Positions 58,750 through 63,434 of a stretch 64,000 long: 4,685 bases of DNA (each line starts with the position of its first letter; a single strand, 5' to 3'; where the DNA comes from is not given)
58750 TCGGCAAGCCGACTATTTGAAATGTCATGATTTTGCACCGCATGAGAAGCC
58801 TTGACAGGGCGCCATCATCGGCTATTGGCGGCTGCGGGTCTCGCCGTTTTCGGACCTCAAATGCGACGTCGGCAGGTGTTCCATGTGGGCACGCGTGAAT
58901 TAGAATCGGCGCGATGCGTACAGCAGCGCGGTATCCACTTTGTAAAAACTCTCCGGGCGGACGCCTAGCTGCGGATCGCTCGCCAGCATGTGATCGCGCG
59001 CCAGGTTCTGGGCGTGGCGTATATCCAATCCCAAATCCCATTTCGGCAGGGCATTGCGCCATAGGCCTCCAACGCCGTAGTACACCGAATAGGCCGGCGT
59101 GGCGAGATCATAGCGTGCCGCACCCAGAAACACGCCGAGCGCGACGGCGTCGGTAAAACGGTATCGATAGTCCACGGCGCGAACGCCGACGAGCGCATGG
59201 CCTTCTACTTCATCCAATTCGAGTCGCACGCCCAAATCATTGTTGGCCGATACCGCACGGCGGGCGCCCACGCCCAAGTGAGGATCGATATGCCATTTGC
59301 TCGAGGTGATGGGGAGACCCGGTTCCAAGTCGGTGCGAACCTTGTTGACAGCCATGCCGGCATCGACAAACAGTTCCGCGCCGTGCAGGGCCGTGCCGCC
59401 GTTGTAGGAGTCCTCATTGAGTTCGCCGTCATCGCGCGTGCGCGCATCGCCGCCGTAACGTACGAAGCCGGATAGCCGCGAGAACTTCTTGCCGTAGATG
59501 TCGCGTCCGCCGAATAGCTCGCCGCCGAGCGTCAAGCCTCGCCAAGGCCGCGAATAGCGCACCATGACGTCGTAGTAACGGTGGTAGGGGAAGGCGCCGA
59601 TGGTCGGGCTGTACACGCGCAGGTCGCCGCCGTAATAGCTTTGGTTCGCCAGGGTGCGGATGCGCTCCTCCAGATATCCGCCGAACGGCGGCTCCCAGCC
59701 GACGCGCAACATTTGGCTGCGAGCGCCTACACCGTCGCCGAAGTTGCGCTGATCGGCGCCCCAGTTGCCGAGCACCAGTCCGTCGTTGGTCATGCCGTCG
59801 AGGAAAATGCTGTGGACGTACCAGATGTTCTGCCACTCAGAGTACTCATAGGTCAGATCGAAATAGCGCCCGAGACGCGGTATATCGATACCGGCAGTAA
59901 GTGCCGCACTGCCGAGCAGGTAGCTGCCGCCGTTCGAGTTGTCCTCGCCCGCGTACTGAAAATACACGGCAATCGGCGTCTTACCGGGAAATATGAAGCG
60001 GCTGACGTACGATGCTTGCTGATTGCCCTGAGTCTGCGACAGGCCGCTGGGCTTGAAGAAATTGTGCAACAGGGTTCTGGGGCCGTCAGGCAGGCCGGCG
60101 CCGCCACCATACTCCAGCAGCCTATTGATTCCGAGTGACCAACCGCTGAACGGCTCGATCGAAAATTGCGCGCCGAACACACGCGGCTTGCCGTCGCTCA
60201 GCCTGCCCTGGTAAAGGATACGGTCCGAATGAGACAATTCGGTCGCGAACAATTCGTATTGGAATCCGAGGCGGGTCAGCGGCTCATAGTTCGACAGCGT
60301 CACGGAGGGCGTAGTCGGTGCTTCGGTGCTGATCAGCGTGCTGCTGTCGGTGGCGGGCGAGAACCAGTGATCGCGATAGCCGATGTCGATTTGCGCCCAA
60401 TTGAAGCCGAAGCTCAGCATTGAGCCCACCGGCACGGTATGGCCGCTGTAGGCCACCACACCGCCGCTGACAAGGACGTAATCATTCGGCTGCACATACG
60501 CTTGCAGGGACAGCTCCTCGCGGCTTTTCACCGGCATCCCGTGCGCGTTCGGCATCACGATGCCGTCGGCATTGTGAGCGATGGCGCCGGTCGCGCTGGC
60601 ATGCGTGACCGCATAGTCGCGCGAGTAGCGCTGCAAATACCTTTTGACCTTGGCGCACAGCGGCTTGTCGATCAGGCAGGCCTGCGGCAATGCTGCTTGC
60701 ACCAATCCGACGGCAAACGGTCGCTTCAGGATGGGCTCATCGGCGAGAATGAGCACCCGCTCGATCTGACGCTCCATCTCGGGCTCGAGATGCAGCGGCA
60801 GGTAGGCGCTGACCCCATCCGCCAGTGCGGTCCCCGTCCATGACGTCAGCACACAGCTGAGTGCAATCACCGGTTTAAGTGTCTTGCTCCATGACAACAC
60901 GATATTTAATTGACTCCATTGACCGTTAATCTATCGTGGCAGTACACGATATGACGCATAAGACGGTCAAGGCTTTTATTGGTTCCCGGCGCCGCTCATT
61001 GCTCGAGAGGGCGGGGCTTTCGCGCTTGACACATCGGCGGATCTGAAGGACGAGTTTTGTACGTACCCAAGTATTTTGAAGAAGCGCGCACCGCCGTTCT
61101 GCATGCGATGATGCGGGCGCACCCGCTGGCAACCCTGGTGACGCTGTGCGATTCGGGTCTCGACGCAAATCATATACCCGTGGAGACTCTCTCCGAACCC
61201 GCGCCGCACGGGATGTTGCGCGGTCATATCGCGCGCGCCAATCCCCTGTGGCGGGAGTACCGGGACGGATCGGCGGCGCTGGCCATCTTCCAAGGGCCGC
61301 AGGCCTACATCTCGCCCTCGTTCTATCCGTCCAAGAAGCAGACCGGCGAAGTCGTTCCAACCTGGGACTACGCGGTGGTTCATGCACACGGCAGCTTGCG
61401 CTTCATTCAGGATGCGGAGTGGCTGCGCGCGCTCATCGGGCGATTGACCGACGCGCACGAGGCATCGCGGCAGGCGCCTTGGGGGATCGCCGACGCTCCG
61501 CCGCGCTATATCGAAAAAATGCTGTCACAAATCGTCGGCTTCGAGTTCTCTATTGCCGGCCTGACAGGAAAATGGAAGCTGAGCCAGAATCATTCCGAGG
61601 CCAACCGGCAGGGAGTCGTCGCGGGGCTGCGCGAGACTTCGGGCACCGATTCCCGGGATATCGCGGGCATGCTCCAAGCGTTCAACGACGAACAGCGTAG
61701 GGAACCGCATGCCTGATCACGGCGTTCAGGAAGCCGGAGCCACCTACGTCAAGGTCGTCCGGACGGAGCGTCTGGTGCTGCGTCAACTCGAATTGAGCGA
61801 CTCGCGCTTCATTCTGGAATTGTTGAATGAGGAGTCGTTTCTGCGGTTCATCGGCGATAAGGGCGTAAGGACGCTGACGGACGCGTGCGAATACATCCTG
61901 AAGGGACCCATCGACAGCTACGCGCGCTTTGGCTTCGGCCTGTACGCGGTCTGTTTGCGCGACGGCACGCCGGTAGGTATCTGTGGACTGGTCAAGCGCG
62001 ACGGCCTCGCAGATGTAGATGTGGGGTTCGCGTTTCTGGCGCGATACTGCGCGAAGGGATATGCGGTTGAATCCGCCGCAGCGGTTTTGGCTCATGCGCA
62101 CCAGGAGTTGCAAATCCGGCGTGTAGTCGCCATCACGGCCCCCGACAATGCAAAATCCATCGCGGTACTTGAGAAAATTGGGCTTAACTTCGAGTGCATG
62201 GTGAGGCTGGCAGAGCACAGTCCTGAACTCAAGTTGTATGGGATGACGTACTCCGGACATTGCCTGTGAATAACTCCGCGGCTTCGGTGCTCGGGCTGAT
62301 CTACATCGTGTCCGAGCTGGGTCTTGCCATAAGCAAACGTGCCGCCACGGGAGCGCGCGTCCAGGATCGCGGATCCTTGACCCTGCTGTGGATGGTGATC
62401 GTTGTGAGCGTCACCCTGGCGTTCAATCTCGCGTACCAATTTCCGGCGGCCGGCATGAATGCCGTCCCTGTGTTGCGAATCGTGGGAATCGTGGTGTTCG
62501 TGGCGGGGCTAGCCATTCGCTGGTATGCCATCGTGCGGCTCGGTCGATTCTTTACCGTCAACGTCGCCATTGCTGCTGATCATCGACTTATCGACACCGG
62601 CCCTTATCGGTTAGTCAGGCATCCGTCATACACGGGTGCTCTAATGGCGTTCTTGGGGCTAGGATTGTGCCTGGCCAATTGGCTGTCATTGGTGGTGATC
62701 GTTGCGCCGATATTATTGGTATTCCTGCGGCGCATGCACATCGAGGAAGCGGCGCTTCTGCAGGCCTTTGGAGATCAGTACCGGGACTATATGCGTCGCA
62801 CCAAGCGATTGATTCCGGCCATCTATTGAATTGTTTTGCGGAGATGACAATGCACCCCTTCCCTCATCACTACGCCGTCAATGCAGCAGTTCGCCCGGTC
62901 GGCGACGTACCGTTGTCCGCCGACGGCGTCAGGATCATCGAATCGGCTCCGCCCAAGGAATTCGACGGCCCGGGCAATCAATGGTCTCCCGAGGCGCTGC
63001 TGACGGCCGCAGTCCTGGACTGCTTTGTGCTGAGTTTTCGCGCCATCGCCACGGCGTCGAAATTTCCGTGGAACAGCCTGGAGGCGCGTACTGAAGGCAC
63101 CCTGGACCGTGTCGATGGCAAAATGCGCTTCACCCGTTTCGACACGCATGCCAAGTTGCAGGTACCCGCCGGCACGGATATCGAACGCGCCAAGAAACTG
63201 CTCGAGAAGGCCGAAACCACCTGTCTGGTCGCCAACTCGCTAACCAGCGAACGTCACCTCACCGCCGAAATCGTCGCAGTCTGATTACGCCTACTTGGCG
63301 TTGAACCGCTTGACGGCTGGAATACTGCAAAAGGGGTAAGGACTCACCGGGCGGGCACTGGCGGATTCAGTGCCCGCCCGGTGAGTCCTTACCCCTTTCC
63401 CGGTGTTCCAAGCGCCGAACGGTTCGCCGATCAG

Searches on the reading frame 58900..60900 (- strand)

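Call 38: search_protein_families(library=pfam, proteins=[window:58900-60900:-])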
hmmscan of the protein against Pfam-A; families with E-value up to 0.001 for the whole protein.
window:58900-60900:- (666 aa): 1 family
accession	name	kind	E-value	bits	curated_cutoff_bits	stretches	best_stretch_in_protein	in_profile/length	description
PF14052.12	Caps_assemb_Wzi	-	1.6e-21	77.2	30.1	1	161-380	74-307/392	Capsule assembly protein Wzi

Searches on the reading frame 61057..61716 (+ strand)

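Call 38: search_protein_families(library=pfam, proteins=[window:61057-61716:+])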
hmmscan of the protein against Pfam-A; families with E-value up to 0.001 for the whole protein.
window:61057-61716:+ (219 aa): 1 family
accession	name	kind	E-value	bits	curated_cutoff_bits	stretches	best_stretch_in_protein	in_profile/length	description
PF04299.18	FMN_bind_2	-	3.1e-62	209.6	22.4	1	1-166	1-166/168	Putative FMN-binding domain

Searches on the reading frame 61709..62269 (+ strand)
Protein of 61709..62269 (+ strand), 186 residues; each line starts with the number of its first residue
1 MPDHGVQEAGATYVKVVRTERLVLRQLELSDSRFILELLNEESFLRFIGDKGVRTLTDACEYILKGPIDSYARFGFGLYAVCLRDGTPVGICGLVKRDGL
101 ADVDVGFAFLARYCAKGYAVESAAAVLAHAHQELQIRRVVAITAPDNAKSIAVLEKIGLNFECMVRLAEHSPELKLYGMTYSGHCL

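Call 38: search_protein_families(library=pfam, proteins=[window:61709-62269:+])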
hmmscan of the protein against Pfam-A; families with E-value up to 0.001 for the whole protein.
window:61709-62269:+ (186 aa): 2 families
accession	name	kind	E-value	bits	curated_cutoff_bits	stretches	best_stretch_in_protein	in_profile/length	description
PF13302.13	Acetyltransf_3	-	2.8e-24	86.8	25.4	1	21-159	1-137/138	Acetyltransferase (GNAT) domain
PF00583.31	Acetyltransf_1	-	5.7e-07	30.3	20.7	1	75-158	31-115/116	Acetyltransferase (GNAT) family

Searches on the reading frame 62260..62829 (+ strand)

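Call 38: search_protein_families(library=pfam, proteins=[window:62260-62829:+])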
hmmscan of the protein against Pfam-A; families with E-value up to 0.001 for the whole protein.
window:62260-62829:+ (189 aa): 4 families
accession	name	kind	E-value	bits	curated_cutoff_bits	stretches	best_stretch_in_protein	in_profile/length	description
PF04140.19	ICMT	-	1.8e-18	67.2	24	1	77-167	2-94/95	Isoprenylcysteine carboxyl methyltransferase (ICMT) family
PF04191.18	PEMT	-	3.6e-18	66.4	25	1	73-172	3-104/105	Phospholipid methyltransferase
PF06966.17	DUF1295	-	5.5e-09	36.3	20.4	1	43-181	90-235/235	Protein of unknown function (DUF1295)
PF02544.21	Steroid_dh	-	7.9e-05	23.1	22.6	1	64-189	33-150/150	3-oxo-5-alpha-steroid 4-dehydrogenase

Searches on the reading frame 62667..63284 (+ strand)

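Call 38: search_protein_families(library=pfam, proteins=[window:62667-63284:+])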
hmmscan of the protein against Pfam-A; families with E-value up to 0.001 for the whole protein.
window:62667-63284:+ (205 aa): 1 family
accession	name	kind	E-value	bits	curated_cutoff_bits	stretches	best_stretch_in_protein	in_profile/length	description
PF02566.24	OsmC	-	5e-16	59.4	27.5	1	101-195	1-94/100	OsmC-like protein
